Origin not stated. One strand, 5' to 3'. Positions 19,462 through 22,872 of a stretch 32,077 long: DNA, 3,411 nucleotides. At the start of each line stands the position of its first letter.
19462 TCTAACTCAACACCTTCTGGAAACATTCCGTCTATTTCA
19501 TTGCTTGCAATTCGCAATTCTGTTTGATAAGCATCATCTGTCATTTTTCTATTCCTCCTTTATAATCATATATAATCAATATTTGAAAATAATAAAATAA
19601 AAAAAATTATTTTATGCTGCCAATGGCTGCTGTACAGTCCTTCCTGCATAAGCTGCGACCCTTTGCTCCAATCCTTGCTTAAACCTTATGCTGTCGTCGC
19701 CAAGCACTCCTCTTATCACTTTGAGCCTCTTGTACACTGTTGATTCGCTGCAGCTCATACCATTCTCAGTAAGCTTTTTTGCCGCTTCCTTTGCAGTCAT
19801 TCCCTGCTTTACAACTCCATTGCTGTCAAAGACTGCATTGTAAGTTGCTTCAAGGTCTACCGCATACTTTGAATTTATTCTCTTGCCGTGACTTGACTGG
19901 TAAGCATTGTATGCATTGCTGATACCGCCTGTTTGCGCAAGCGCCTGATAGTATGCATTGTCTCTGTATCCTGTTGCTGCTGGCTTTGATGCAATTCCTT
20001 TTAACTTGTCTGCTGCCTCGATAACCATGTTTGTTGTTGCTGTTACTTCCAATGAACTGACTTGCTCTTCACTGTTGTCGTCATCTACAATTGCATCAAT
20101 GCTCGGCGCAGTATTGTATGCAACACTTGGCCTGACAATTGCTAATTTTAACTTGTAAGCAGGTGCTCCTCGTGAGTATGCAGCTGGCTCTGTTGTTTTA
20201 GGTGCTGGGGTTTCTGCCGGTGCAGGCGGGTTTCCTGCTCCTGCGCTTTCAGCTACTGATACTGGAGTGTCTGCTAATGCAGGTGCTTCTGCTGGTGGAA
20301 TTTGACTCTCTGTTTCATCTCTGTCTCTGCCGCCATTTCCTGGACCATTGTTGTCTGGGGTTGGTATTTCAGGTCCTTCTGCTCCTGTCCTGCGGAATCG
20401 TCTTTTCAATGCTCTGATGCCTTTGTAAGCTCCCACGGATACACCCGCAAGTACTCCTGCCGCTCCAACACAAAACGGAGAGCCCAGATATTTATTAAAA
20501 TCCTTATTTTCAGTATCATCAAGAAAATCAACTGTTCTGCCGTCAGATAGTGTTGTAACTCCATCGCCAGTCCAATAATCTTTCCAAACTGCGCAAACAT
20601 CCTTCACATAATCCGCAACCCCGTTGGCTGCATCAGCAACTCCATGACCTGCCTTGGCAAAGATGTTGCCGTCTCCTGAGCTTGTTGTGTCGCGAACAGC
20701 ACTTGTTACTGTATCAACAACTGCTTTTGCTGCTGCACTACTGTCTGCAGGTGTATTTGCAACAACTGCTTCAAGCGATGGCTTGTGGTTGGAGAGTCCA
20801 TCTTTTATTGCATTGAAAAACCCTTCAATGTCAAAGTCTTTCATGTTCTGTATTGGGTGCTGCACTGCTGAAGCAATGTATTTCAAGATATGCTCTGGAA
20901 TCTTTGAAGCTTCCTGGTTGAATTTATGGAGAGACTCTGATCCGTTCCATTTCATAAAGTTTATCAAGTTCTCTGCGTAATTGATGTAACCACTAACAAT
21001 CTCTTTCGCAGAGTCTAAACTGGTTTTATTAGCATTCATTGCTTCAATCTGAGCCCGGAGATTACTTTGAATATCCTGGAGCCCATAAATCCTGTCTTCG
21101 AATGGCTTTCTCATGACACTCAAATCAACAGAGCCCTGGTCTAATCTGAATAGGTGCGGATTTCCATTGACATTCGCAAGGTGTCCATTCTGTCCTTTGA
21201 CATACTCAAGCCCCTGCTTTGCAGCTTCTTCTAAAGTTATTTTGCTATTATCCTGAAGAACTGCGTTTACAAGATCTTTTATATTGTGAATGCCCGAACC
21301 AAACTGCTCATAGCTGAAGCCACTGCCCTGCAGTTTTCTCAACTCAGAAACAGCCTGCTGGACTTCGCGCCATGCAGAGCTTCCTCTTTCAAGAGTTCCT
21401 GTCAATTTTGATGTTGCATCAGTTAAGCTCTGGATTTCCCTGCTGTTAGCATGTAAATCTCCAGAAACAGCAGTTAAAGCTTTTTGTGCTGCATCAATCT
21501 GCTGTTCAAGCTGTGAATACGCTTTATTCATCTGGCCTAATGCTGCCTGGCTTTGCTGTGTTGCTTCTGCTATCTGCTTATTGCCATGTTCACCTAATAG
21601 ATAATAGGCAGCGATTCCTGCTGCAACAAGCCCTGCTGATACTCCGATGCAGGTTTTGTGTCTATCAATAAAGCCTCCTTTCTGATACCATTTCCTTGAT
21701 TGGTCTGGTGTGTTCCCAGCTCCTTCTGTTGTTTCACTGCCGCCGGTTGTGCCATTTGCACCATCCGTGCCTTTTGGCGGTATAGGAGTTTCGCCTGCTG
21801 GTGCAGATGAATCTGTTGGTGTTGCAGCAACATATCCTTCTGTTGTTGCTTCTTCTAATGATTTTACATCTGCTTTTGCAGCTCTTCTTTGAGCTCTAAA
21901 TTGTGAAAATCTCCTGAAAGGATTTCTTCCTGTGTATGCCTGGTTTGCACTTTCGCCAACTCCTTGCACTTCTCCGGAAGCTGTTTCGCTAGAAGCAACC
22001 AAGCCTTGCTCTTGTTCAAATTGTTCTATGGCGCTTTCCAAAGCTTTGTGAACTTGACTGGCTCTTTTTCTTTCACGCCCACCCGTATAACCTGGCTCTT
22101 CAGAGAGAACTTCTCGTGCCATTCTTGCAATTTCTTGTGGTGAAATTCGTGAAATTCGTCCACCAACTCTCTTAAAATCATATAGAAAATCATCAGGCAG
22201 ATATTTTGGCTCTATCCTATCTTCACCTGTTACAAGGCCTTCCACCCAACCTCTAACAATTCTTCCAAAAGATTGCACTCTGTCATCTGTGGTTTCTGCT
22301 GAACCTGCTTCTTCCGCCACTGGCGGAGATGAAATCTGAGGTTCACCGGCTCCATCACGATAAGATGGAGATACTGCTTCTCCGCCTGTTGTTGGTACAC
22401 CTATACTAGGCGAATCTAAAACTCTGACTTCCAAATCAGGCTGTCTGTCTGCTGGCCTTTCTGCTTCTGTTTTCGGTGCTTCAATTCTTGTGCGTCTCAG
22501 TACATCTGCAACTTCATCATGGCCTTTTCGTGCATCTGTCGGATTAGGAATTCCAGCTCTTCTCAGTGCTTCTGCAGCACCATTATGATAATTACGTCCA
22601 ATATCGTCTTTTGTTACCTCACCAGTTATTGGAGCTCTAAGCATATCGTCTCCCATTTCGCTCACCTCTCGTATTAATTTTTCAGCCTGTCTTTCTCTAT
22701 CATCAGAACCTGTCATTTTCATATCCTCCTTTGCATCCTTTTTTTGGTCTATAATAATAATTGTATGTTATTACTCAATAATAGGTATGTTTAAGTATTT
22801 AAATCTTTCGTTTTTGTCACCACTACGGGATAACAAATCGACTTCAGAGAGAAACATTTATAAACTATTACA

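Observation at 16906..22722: Six-gene orphan operon with no recognisable enzymatic or mobility domain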

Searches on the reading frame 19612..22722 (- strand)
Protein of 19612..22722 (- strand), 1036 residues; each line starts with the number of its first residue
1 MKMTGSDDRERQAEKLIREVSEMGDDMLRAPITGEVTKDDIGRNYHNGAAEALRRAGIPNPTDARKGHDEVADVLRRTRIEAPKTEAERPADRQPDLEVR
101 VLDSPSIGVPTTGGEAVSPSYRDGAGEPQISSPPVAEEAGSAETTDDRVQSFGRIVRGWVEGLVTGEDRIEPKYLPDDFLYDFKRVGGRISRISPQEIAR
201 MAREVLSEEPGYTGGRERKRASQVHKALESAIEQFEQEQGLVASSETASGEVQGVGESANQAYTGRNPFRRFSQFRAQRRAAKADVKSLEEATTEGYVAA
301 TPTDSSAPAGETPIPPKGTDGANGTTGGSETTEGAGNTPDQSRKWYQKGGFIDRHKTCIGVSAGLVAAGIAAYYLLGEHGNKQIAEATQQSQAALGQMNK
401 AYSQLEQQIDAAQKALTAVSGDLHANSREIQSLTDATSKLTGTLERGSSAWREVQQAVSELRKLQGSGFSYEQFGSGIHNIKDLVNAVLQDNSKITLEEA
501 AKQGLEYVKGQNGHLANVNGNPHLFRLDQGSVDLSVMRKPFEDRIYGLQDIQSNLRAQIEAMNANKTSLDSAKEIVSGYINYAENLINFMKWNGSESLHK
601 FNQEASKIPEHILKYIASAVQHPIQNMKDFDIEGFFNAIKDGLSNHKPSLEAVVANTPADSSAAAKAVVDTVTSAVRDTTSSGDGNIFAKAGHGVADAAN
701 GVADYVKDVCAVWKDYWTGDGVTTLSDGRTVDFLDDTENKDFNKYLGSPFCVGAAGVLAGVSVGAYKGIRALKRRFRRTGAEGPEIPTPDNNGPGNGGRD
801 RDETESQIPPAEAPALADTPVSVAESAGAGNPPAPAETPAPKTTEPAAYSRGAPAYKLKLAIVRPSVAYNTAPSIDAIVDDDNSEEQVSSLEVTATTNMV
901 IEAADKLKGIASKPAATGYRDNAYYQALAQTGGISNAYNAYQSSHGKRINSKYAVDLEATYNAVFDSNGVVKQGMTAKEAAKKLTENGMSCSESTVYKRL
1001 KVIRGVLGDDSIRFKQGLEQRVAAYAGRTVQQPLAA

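Call 4: search_protein_families(library=pfam, proteins=[window:19612-22722:-], max_evalue=1)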
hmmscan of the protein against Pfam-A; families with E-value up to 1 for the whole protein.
window:19612-22722:- (1036 aa): 17 families
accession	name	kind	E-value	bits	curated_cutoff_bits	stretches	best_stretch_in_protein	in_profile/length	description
PF08614.16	ATG16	-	0.0013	19.4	33.7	1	385-462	80-157/200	Autophagy protein 16 (ATG16)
PF06810.17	Phage_scaffold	-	0.01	16.2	35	1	378-506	22-135/170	Phage capsid assembly scaffolding protein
PF04906.18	Tweety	-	0.048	12.8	31.8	1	358-476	79-194/431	Tweety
PF04108.17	ATG17_like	-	0.056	13.4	43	1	386-613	123-278/355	Autophagy protein ATG17-like domain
PF13565.12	HTH_32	-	0.16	13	33.7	0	975-1000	47-73/73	Homeodomain-like domain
PF24611.2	Spectrin_Anc-1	-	0.17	12.6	33.2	1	392-464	3-75/115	Nuclear anchorage protein 1, spectrin-like repeat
PF25610.1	HR1_TOCA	-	0.19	12.5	27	1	382-445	27-84/90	TOCA family HR1 domain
PF15960.10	DUF4763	-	0.24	11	30.1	0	385-448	84-147/236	Domain of unknown function (DUF4763)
PF24319.2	DUF7491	-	0.32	11.7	30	1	383-463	4-84/90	Coiled-coil region of unknown function (DUF7491)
PF11559.13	ADIP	-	0.38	11.2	34.3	0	382-460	55-134/151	Afadin- and alpha -actinin-Binding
PF00038.26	Filament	-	0.42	10.6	40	0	381-562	27-182/313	Intermediate filament protein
PF06103.16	DUF948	-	0.49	11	37.2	0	401-461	20-80/89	Bacterial protein of unknown function (DUF948)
PF11932.13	DUF3450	-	0.59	9.8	32.6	0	383-446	41-104/241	Protein of unknown function (DUF3450)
PF02520.22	ANIS5_cation-bd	-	0.62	10.6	29.3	0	903-948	2-47/109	SXP/RAL-2 family protein Ani s 5-like, metal-binding domain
PF06160.17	EzrA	-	0.66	8.6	39.6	1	385-461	343-419/557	Septation ring formation regulator, EzrA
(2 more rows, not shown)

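Call 5: search_protein_families(library=phrogs, proteins=[window:19612-22722:-], max_evalue=1)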
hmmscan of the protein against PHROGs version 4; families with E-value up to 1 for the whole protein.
window:19612-22722:- (1036 aa): 6 families
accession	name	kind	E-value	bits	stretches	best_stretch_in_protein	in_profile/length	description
phrog_1272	-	tail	1.4e-05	24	2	554-717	940-1082/1606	tail length tape measure protein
phrog_966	-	unknown function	0.0069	17.2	1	481-511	27-57/59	-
phrog_77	-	DNA, RNA and nucleotide metabolism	0.063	12.7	1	391-633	649-830/967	SbcC-like subunit of palindrome specific endonuclease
phrog_7919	-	unknown function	0.18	13.1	0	221-255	65-99/105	-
phrog_17020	-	unknown function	0.21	11.7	0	560-605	190-233/353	-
phrog_788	-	tail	0.58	10.8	1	386-482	167-272/297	tail protein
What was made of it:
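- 20488..21594 (-): g1 ectodomain (aa 375-743): acidic (net -13), predicted all-helical, with heptad-like Ala/Gln/Ser-rich stretches. A weak partial tape-measure hit (phrog_1272, E 1.4e-5, aa 554-717) in call 5.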

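Call 12: find_homologous_proteins(query=window:19612-22722:-, max_evalue=0.001)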
Query window:19612-22722:- (1036 aa): 1 proteins with E <= 0.001 among 8000 candidates.
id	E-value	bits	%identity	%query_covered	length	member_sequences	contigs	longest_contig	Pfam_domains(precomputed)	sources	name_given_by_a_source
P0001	0.0e+0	2296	100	100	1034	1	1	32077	-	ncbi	ncbi:MAG: hypothetical protein V1659_02555 [Candidatus Woesearchaeota archaeon]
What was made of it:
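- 19612..22716 (-): g1: 1034-aa two-pass membrane protein (NCBI hypothetical protein V1659_02555). The ORF extends to an upstream ATG at 22722. Only itself was found in 5.8 billion clusters (call 12).
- Checked: g1 19612-22722: 1036 aa as an ORF; 1034 aa from the second ATG at 22716, which is what NCBI annotates (call 12).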

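Call 17: search_protein_families(library=ncbifam, proteins=[window:19612-22722:-], max_evalue=1)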
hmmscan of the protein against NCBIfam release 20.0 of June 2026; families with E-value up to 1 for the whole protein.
window:19612-22722:- (1036 aa): 9 families
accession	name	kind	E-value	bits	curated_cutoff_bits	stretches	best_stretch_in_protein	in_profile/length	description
NF058533.1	antiphage_ProA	equivalog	0.00031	18.2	1500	1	385-643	997-1259/1903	anti-phage protein ProA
NF003409.0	PRK04778.1-3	equivalog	0.001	17.9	562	1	382-503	357-476/570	septation ring formation regulator EzrA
TIGR04527.1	mycoplas_twoTM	subfamily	0.0016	18.2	125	1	359-488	27-159/248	MG_279/MG_280 family protein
NF002572.0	PRK02224.1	equivalog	0.0017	16.8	1087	1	222-571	279-551/888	DNA double-strand break repair ATPase Rad50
TIGR02169.1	SMC_prok_A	equivalog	0.0043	14.8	729.4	1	382-585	727-918/1165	chromosome segregation protein SMC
NF041034.1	Rad50_Sulf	equivalog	0.0063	14.4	1000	1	387-503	553-676/872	DNA double-strand break repair ATPase Rad50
NF040788.1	S-lay_SlaB_Mtsph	equivalog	0.14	11.1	700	1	389-449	304-364/416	S-layer protein SlaB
NF052320.1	Cbp1_fam_LP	subfamily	0.22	11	90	1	383-457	106-180/286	Cbp1 family collagen-binding glycoprotein adhesin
TIGR04523.1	Mplasa_alph_rch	subfamily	0.31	8.9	270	1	393-591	454-658/745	helix-rich protein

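Call 18: search_protein_families(library=padloc, proteins=[window:19612-22722:-], max_evalue=1)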
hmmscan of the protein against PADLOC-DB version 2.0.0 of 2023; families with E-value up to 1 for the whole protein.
window:19612-22722:- (1036 aa): 8 families
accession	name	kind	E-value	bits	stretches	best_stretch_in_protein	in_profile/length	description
PDLC03859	LmuB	-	0.0004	17.7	1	385-595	296-487/611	-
PDLC00640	ZorA2|ZorA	-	0.026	11.2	1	378-445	384-453/590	MotA/ExbB/TolQ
PDLC00582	JetC3|JetC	-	0.026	10.3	1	386-572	777-962/1472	DUF3584 domain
PDLC00553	JetC2|JetC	-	0.031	10.1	1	385-462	802-881/1361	DUF3584 domain; MukB-like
PDLC03860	LmuB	-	0.038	10.5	1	384-463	183-264/565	-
PDLC00551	JetC2|JetC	-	0.084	8.6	1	384-656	790-1055/1365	DUF3584 domain; MukB-like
PDLC00583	JetC3|JetC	-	0.22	7.2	1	399-496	794-891/1471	DUF3584 domain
PDLC03864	LmuB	-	0.26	7.7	1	385-462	266-342/657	-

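Call 23: search_solved_structures(query=window:19612-22722:-, max_evalue=1)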
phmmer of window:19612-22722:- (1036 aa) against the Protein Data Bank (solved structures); distinct sequences matched with E-value up to 1: 2.
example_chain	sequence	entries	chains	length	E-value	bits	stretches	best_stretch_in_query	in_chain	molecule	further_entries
6i5s_A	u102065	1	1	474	0.055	15.1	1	307-381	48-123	bottromycin amidohydrolase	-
4ziy_A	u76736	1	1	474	0.72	11.5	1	455-538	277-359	UDP-N-acetylmuramoyl-tripeptide--D-alanyl-D-alanine ligase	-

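Call 41: search_dna_similar(query=window:19612-22722:-, collection=phages, mode=protein, max_evalue=0.01)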
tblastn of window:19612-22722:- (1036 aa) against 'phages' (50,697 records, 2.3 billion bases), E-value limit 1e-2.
No match.

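Call 42: find_related_loci(query=window:19612-22722:-, collection=viral_contigs, flank=8000)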
Query window:19612-22722:- (1036 aa) in viral_contigs; peptide patterns used: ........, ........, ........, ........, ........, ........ (x = any residue, [..] = any of these).
5 stretches matched a pattern, but none encodes a relative of the query by tblastn (E <= 1e-3).

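Call 43: find_related_loci(query=window:19612-22722:-, collection=metagenome_contigs, flank=8000)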
Query window:19612-22722:- (1036 aa) in metagenome_contigs; peptide patterns used: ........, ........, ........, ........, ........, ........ (x = any residue, [..] = any of these).
69 stretches matched a pattern, but none encodes a relative of the query by tblastn (E <= 1e-3).

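Call 48: predict_structure(protein=window:19612-22722:-)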
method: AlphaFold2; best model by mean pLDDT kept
length: 1036 residues; sequences in the alignment: 1
mean_pLDDT: 40.7   pTM: 0.25
mean pLDDT of the five models: 40.7, 34.7, 33.3, 31.1, 30.9
residues with pLDDT >= 90: 0; 70-90: 5; 50-70: 229; < 50: 802
segments of 3 or more residues with pLDDT < 50: 1-7, 27-36, 38-40, 73-151, 166-199, 238-427, 466-471, 512-545, 566-572, 574-576, 578-580, 589-831, 833-955, 967-969, 1002-1036
pLDDT, mean of each block of 10 residues (from residue 1): 46 56 51 46 54 52 49 45 31 29 32 30 29 33 44 54 49 40 36 44 53 58 56 49 34 35 35 34 35 30 28 34 30 32 33 32 35 35 38 39 42 41 47 56 55 63 52 56 59 53 59 41 31 37 48 55 49 46 49 43 36 34 32 38 37 36 40 40 39 37 39 38 31 38 37 36 36 36 32 32 31 31 30 36 30 28 24 27 30 29 33 33 36 40 38 51 57 61 66 57 43 38 34 27
secondary structure, 60 per line:
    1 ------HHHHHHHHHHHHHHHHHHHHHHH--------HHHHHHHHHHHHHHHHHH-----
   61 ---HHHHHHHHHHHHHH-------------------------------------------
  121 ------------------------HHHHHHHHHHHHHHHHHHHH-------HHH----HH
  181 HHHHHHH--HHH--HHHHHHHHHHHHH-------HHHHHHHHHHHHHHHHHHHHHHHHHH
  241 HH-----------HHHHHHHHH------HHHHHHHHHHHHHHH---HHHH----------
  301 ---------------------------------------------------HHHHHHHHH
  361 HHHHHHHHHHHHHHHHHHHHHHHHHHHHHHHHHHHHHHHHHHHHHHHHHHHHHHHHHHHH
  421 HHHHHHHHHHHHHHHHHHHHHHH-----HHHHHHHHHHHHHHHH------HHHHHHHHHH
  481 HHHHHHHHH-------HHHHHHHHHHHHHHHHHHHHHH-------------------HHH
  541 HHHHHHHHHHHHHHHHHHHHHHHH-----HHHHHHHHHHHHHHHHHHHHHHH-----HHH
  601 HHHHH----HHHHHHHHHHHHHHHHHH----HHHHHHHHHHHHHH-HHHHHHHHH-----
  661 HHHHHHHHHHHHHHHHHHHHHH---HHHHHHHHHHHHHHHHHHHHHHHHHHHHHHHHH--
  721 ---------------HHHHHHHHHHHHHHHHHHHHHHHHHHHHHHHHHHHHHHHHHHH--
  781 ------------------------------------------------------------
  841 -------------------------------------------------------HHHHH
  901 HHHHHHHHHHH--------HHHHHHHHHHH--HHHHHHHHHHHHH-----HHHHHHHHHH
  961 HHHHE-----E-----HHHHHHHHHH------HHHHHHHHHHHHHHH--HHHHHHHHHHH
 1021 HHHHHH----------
elements in order (helices of 4 or more, strands of 3 or more residues): H7-29 H38-55 H64-77 H145-164 H179-187 H195-207 H215-242 H254-262 H269-283 H287-290 H352-443 H449-464 H471-489 H497-518 H538-564 H570-592 H598-605 H610-627 H632-645 H647-655 H661-682 H686-718 H736-778 H896-911 H920-930 H933-945 H951-964 H977-986 H993-1007 H1010-1026
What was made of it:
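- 21652..22716 (-): g1 N-terminal cytoplasmic arm (aa 1-355). It has two helical stretches separated and followed by Pro/Glu/Ser- and Thr/Gly-rich low-complexity linkers. AF2 secondary structure in call 48 (low confidence).
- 19615..20040 (-): g1 C-terminal basic domain (aa 893-1034, net +7). It is reached through a 112-aa Ala/Pro/Glu-rich linker after TM2. This is the best-predicted part of the AF2 model, though pLDDT is only 51-66 (call 48).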

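Call 61: fold_search(model_id=the predicted structure, library=pdb)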
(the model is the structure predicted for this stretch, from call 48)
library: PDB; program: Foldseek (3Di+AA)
matches with E <= 10: 39; with E <= 0.001: 0
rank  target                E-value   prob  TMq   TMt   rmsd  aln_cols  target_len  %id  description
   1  5cwf_B                1.1e+00  0.47  0.07  0.36  22.1       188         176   18  Crystal structure of de novo designed helical repeat protein DHR8 (released 2015-12-16)
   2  8i7r_A2               1.5e+00  0.06  0.06  0.13  71.1       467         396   12  In situ structure of axonemal doublet microtubules in mouse sperm with 48-nm repeat (released 2023-10-11)
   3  7rro_A1               1.8e+00  0.08  0.07  0.16  70.2       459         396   12  Structure of the 48-nm repeat doublet microtubule from bovine tracheal cilia (released 2021-10-27)
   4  5cwf_D                1.9e+00  0.44  0.08  0.38  21.8       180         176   15  Crystal structure of de novo designed helical repeat protein DHR8 (released 2015-12-16)
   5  8b3z_A                2.2e+00  0.23  0.05  0.35   6.2        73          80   25  SigE N-terminal Domain (released 2023-08-23)
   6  8to0_K                2.2e+00  0.06  0.06  0.15  65.9       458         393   12  48-nm repeating structure of doublets from mouse sperm flagella (released 2023-11-01)
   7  8b3z_E                2.3e+00  0.25  0.05  0.35   6.4        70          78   24  SigE N-terminal Domain (released 2023-08-23)
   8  5cwf_C                2.4e+00  0.28  0.07  0.36  22.3       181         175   18  Crystal structure of de novo designed helical repeat protein DHR8 (released 2015-12-16)
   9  9cpc_3F               2.4e+00  0.05  0.06  0.14  70.4       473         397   11  Atomic model of porcine brain ventricles cilia doublet microtubule (48-nm periodicity) (released 2024-10-23)
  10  5i7d_A                2.8e+00  0.03  0.05  0.11  46.9       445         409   11  Crystal Structure of srGAP2 F-BARx WT Form-2 (released 2017-08-30)
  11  8otz_Cn               3.0e+00  0.06  0.07  0.16  72.5       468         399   11  48-nm repeat of the native axonemal doublet microtubule from bovine sperm (released 2023-11-22)
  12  9cpc_3E               3.0e+00  0.04  0.06  0.14  67.8       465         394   11  Atomic model of porcine brain ventricles cilia doublet microtubule (48-nm periodicity) (released 2024-10-23)
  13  5j1i_B                3.8e+00  0.02  0.06  0.11  26.4       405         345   11  Structure of the spectrin repeats 7, 8, and 9 of the plakin domain of plectin (released 2016-07-20)
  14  8otz_EZ               4.0e+00  0.04  0.07  0.15  81.2       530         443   12  48-nm repeat of the native axonemal doublet microtubule from bovine sperm (released 2023-11-22)
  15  8iyj_C3               4.0e+00  0.03  0.06  0.14  73.9       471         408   11  Cryo-EM structure of the 48-nm repeat doublet microtubule from mouse sperm (released 2023-07-05)
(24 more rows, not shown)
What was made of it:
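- Foldseek gave nothing (best E 1.1, call 61).
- Tried and rejected: Foldseek of the g1 model against PDB had a best E of 1.1 (call 61).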

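Call 70: search_dna_similar(query=window:19612-22722:-, collection=plasmids, mode=protein, max_evalue=0.01)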
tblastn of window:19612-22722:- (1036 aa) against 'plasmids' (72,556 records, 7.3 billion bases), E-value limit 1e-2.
No match.

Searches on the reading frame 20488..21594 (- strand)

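Call 57: search_protein_families(library=pfam, proteins=[window:20488-21594:-], max_evalue=10)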
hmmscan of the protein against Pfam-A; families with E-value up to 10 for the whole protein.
window:20488-21594:- (369 aa): 61 families (the best 25 are shown)
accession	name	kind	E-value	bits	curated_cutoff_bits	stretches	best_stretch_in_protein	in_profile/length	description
PF24319.2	DUF7491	-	0.0087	16.7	30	1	7-87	4-84/90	Coiled-coil region of unknown function (DUF7491)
PF22238.1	RIP_P131-like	-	0.013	16.2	27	1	166-253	13-92/96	RIP/P131 family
PF04108.17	ATG17_like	-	0.018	15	43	1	10-238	123-279/355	Autophagy protein ATG17-like domain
PF15960.10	DUF4763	-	0.026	14.2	30.1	1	9-73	84-148/236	Domain of unknown function (DUF4763)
PF08614.16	ATG16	-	0.037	14.6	33.7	1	10-86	81-157/200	Autophagy protein 16 (ATG16)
PF06103.16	DUF948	-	0.039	14.6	37.2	1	25-85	20-80/89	Bacterial protein of unknown function (DUF948)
PF05531.17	NPV_P10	-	0.044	14.7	29.8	1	15-69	2-52/75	Nucleopolyhedrovirus P10 protein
PF25034.1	Spectrin_SYNE1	-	0.054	13.6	35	1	13-86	40-112/188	Nesprin-1, spectrin repeats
PF02181.28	FH2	-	0.058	12.9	34.8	1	6-86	265-345/372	Formin Homology 2 Domain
PF24611.2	Spectrin_Anc-1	-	0.06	14.1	33.2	1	16-88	3-75/115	Nuclear anchorage protein 1, spectrin-like repeat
PF03938.19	OmpH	-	0.067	13.8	32.4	1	7-91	9-91/141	Outer membrane protein (OmpH-like)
PF13600.11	DUF4140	-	0.081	13.8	27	0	10-54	51-95/98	N-terminal domain of unknown function (DUF4140)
PF02050.21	FliJ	-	0.11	13.2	28.4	1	7-89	9-96/123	Flagellar FliJ protein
PF00038.26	Filament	-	0.11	12.5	40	1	6-187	28-183/313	Intermediate filament protein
PF11887.13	Mce4_CUP1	-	0.12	12.4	32.6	1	7-77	58-124/222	Cholesterol uptake porter CUP1 of Mce4, putative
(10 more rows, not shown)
